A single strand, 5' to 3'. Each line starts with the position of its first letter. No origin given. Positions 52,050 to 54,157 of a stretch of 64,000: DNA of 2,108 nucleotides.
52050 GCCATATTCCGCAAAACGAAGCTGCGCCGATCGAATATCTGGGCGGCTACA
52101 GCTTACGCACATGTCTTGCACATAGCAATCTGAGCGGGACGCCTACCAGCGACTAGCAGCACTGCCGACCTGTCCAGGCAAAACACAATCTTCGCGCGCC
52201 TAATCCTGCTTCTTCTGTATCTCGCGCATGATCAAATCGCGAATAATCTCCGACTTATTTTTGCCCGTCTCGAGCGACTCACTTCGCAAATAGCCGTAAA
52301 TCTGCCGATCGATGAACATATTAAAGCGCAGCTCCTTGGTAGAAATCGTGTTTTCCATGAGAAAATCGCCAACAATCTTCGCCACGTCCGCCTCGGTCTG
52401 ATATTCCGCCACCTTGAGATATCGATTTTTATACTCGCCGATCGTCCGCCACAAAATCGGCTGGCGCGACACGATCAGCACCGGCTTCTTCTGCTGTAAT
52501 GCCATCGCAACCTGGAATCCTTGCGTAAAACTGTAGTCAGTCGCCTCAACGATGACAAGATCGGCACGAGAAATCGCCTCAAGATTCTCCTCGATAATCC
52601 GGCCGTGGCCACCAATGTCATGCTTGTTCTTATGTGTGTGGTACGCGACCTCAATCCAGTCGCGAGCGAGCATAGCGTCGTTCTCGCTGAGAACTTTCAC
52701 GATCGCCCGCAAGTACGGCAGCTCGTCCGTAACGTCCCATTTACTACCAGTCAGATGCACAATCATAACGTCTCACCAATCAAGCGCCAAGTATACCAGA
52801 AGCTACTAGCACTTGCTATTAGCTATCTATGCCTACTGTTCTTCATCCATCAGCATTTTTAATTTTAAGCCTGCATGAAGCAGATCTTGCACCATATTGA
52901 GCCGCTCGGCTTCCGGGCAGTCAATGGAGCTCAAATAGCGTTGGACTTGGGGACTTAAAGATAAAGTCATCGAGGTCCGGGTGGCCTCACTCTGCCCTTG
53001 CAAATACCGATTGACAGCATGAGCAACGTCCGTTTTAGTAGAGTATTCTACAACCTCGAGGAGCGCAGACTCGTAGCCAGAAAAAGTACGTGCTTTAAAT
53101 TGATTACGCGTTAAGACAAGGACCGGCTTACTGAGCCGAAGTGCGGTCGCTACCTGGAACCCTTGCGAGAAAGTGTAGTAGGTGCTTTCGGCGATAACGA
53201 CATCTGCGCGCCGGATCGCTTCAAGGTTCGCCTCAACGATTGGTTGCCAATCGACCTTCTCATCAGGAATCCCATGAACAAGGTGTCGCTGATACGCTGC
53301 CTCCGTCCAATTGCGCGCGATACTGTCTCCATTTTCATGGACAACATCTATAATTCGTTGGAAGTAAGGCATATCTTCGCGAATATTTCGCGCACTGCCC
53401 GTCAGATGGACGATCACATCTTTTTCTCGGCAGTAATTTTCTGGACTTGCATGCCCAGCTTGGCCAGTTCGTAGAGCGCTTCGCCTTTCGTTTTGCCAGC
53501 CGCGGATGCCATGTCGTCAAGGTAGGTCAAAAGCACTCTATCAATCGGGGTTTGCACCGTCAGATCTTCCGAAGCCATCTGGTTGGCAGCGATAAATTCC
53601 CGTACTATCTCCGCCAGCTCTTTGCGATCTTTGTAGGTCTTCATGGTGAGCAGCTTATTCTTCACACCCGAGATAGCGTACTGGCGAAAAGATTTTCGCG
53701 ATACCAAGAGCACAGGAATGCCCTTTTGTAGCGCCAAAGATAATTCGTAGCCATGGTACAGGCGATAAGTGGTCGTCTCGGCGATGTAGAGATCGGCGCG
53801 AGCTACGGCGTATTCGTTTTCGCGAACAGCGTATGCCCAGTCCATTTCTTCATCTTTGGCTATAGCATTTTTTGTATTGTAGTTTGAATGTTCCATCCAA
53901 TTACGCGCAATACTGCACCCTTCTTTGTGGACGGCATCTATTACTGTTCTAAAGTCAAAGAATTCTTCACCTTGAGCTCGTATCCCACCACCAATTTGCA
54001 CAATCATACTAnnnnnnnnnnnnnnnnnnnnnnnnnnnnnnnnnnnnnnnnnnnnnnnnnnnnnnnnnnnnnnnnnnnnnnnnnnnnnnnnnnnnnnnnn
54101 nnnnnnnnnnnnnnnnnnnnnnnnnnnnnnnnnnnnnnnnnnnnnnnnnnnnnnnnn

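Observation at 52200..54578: Operon of four tandem DNPH1/nucleoside-2-deoxyribosyltransferase-like proteins, each fused to a C-terminal ribbon-helix-helix domain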

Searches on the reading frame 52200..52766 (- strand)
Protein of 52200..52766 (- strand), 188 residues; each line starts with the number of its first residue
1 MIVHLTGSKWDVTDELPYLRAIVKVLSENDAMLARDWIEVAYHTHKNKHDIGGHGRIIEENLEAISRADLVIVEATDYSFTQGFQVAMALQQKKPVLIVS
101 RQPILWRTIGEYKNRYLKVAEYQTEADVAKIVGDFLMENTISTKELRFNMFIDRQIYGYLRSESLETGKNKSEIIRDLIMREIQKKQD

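Call 3: search_protein_families(library=pfam, proteins=[window:52200-52766:-], max_evalue=1)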
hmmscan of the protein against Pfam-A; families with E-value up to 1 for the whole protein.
window:52200-52766:- (188 aa): 3 families
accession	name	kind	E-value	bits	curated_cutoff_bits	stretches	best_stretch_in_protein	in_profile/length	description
PF05014.21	Nuc_deoxyrib_tr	-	0.0022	18.6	28.8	1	14-101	12-98/117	Nucleoside 2-deoxyribosyltransferase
PF24920.1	C2_TCB1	-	0.0087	16.2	27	1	136-184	13-61/125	Tricalbin-1-like, C2 domain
PF01402.27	RHH_1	-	0.029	14.8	20.5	1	165-183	19-37/39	Ribbon-helix-helix protein, copG family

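Call 4: search_protein_families(library=ncbifam, proteins=[window:52200-52766:-], max_evalue=1)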
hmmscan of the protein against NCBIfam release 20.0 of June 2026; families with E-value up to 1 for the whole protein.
window:52200-52766:- (188 aa): 1 family
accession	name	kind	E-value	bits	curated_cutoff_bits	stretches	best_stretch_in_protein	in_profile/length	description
NF006673.0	PRK09222.1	equivalog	0.044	12.8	509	0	83-160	158-233/482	NADP-dependent isocitrate dehydrogenase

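Call 6: search_protein_families(library=padloc, proteins=[window:52200-52766:-], max_evalue=1)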
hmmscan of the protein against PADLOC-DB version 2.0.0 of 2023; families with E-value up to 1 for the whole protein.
window:52200-52766:- (188 aa): 0 families

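Call 7: search_protein_families(library=phrogs, proteins=[window:52200-52766:-], max_evalue=1)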
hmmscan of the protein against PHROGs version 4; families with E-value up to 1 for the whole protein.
window:52200-52766:- (188 aa): 4 families
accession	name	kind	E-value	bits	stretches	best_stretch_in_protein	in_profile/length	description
phrog_14282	-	head and packaging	0.049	14.4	1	47-110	123-182/246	Hoc-like head decoration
phrog_4113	-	unknown function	0.12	13.3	0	158-186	23-51/64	-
phrog_13179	-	unknown function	0.15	12.7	1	130-185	27-83/159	-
phrog_7135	-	unknown function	0.18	13.1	1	114-143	15-44/60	-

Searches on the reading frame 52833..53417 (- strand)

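Call 3: search_protein_families(library=pfam, proteins=[window:52833-53417:-], max_evalue=1)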
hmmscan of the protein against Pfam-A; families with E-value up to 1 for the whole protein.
window:52833-53417:- (194 aa): 1 family
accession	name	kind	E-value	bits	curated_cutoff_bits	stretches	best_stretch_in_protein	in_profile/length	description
PF05014.21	Nuc_deoxyrib_tr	-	0.0012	19.4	28.8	1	14-106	12-100/117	Nucleoside 2-deoxyribosyltransferase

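Call 4: search_protein_families(library=ncbifam, proteins=[window:52833-53417:-], max_evalue=1)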
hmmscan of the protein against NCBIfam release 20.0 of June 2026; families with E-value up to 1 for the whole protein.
window:52833-53417:- (194 aa): 3 families
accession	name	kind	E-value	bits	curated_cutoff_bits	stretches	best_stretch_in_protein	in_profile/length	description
NF000600.1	PRK00015.2-4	equivalog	0.0014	18.2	364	1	47-99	90-142/212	ribonuclease HII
NF000598.1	PRK00015.2-2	equivalog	0.0073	16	273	1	41-91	78-127/203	ribonuclease HII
NF005224.0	PRK06720.1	equivalog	0.098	12.6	207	1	23-85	46-108/169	hypothetical protein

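Call 6: search_protein_families(library=padloc, proteins=[window:52833-53417:-], max_evalue=1)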
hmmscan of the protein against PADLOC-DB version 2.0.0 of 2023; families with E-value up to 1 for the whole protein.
window:52833-53417:- (194 aa): 1 family
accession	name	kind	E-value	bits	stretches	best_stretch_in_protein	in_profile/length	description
PDLC04929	PDC-S15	-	0.031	12.2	1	106-180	3-73/308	-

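Call 7: search_protein_families(library=phrogs, proteins=[window:52833-53417:-], max_evalue=1)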
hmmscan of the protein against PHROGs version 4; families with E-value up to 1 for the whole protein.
window:52833-53417:- (194 aa): 2 families
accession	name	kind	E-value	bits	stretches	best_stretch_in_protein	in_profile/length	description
phrog_1585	-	unknown function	0.16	12.9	0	162-187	47-72/75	-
phrog_22729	-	unknown function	0.19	13.1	1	62-97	16-51/97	-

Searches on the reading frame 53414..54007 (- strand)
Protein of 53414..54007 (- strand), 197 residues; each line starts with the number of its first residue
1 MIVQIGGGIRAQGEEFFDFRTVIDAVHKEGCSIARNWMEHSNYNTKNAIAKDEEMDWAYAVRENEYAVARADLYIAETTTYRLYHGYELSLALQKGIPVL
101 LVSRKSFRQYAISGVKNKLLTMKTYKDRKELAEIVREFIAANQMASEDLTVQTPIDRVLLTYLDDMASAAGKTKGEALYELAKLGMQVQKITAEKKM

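Call 3: search_protein_families(library=pfam, proteins=[window:53414-54007:-], max_evalue=1)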
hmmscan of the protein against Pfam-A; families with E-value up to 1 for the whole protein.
window:53414-54007:- (197 aa): 1 family
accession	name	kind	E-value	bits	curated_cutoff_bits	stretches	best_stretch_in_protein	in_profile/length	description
PF03793.24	PASTA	-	0.25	11.8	23.2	1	169-191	6-28/64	PASTA domain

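Call 4: search_protein_families(library=ncbifam, proteins=[window:53414-54007:-], max_evalue=1)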
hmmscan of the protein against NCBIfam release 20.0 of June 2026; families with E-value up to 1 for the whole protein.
window:53414-54007:- (197 aa): 0 families

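Call 6: search_protein_families(library=padloc, proteins=[window:53414-54007:-], max_evalue=1)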
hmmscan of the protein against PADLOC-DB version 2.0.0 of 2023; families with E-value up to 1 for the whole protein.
window:53414-54007:- (197 aa): 0 families

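Call 7: search_protein_families(library=phrogs, proteins=[window:53414-54007:-], max_evalue=1)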
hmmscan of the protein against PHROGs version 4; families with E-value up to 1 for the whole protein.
window:53414-54007:- (197 aa): 3 families
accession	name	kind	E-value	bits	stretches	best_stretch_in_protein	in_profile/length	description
phrog_37204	-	unknown function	0.055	14.3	1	27-123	21-113/168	-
phrog_33721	-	unknown function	0.15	13.6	1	106-157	7-57/73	-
phrog_33532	-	unknown function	0.22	12.6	1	17-69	20-71/167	-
